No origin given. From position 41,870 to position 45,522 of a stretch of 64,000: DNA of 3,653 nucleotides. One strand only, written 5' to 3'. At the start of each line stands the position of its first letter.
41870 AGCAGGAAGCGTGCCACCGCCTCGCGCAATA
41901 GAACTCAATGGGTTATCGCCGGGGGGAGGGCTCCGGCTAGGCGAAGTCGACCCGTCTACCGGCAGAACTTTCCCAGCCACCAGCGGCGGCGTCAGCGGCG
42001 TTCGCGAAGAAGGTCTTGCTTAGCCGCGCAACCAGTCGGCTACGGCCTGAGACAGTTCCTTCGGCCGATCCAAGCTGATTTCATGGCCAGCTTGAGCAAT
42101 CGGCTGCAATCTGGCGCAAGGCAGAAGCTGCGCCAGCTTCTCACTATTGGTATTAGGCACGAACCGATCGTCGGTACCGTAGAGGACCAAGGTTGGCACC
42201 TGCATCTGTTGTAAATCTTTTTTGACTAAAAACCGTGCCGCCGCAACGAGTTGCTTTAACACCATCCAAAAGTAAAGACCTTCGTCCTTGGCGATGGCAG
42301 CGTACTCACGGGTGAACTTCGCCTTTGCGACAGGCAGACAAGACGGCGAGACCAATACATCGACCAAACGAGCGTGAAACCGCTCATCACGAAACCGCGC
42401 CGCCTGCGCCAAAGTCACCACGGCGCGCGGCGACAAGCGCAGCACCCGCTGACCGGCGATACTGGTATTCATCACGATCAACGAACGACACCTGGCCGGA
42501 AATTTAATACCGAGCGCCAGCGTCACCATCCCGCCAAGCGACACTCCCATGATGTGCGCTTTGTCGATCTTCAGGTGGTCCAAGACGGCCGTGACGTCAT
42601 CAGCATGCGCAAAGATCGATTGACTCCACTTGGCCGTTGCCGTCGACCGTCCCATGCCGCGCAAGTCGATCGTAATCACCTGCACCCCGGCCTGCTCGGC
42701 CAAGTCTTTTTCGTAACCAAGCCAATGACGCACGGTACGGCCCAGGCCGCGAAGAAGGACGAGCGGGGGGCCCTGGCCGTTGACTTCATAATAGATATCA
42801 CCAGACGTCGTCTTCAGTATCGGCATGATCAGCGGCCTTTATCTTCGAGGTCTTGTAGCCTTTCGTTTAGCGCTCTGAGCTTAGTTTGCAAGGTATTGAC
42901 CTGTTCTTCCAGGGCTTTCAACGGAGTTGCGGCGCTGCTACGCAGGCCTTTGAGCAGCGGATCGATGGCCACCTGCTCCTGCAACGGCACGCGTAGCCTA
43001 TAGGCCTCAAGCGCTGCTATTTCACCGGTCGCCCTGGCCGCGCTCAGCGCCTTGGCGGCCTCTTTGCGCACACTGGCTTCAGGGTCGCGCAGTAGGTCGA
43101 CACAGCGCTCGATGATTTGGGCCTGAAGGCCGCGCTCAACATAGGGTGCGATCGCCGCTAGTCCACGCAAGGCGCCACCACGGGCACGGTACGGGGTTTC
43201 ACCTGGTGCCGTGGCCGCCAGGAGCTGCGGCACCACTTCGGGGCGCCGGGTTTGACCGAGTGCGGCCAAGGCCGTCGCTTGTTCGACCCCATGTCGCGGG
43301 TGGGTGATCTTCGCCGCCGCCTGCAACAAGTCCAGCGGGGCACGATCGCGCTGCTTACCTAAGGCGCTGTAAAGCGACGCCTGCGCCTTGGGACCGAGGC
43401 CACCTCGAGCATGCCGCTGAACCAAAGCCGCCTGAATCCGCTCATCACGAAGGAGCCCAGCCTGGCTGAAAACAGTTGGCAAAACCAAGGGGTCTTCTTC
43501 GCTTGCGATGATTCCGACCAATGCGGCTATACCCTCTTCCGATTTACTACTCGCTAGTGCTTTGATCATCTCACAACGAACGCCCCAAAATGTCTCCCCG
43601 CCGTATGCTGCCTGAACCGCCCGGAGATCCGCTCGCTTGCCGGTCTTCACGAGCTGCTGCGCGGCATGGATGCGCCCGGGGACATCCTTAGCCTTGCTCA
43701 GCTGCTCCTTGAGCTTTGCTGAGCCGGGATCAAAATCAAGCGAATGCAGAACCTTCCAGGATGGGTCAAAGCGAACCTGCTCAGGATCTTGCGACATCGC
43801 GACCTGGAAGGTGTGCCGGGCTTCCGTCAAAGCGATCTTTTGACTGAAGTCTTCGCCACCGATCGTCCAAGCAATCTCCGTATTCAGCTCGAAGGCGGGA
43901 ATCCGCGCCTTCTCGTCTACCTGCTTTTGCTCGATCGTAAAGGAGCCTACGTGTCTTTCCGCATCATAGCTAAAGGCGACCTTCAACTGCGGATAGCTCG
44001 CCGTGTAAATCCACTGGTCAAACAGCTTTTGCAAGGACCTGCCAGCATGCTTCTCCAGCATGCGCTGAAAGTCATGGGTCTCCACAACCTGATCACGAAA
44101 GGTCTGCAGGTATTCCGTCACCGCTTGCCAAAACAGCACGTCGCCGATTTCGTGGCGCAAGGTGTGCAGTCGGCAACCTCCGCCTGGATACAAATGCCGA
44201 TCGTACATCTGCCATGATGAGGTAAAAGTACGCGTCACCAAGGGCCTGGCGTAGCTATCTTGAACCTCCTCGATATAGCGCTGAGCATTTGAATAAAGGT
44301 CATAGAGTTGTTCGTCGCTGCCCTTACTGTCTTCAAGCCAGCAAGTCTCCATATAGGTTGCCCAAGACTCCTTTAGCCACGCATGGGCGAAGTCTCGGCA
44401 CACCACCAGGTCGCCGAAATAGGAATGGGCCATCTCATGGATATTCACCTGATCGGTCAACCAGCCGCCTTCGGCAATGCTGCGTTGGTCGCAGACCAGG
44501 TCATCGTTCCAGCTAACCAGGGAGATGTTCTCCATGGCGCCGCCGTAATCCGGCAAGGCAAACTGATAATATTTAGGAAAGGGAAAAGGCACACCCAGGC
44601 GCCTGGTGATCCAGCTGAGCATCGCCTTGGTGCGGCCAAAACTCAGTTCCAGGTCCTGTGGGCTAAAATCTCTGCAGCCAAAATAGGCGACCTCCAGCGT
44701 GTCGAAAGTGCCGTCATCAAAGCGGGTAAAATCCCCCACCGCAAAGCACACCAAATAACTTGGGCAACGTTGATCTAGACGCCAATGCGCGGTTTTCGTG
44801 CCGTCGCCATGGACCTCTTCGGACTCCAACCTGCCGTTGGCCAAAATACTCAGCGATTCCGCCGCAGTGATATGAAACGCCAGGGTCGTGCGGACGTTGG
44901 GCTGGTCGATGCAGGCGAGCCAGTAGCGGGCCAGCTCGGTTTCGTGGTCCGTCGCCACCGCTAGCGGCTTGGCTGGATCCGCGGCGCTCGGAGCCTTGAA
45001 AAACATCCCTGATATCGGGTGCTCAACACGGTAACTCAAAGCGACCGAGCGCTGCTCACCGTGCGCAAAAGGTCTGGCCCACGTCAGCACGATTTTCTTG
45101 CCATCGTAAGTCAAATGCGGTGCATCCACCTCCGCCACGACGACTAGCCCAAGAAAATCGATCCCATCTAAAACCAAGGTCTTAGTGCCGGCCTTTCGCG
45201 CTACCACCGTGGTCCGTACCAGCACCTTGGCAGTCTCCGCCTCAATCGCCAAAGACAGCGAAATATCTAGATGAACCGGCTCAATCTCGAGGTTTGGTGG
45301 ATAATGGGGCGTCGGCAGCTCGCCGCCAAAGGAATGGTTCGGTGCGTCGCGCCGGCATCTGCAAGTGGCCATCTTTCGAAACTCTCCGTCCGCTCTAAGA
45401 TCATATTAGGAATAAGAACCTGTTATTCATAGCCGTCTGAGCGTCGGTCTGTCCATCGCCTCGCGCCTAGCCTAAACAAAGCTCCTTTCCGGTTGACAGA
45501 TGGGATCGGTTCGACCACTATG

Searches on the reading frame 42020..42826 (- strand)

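Call 39: search_protein_families(library=pfam, proteins=[window:42020-42826:-], max_evalue=0.00001)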
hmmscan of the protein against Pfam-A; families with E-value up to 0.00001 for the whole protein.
window:42020-42826:- (268 aa): 3 families
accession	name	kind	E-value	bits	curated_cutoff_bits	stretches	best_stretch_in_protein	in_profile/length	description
PF00561.26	Abhydrolase_1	-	2e-32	113.2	25.8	1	20-255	1-245/245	alpha/beta hydrolase fold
PF12146.15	Hydrolase_4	-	2.3e-20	73.3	27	1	23-253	8-237/239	Serine aminopeptidase, S33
PF12697.13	Abhydrolase_6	-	9.4e-20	72.6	26.3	1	22-260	1-216/217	Alpha/beta hydrolase family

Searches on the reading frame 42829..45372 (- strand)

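Call 39: search_protein_families(library=pfam, proteins=[window:42829-45372:-], max_evalue=0.00001)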
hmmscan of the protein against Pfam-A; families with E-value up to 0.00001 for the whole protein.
window:42829-45372:- (847 aa): 3 families
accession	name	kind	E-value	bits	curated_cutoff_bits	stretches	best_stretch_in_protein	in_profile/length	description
PF01433.26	Peptidase_M1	-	1.9e-34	119.6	27.7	1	246-454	4-218/218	Peptidase family M1 domain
PF13646.12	HEAT_2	-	1.8e-13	51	27.7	0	552-630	2-79/88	HEAT repeats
PF17900.6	Peptidase_M1_N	-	4.6e-13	50.1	25.8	1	34-207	4-186/186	Peptidase M1 N-terminal domain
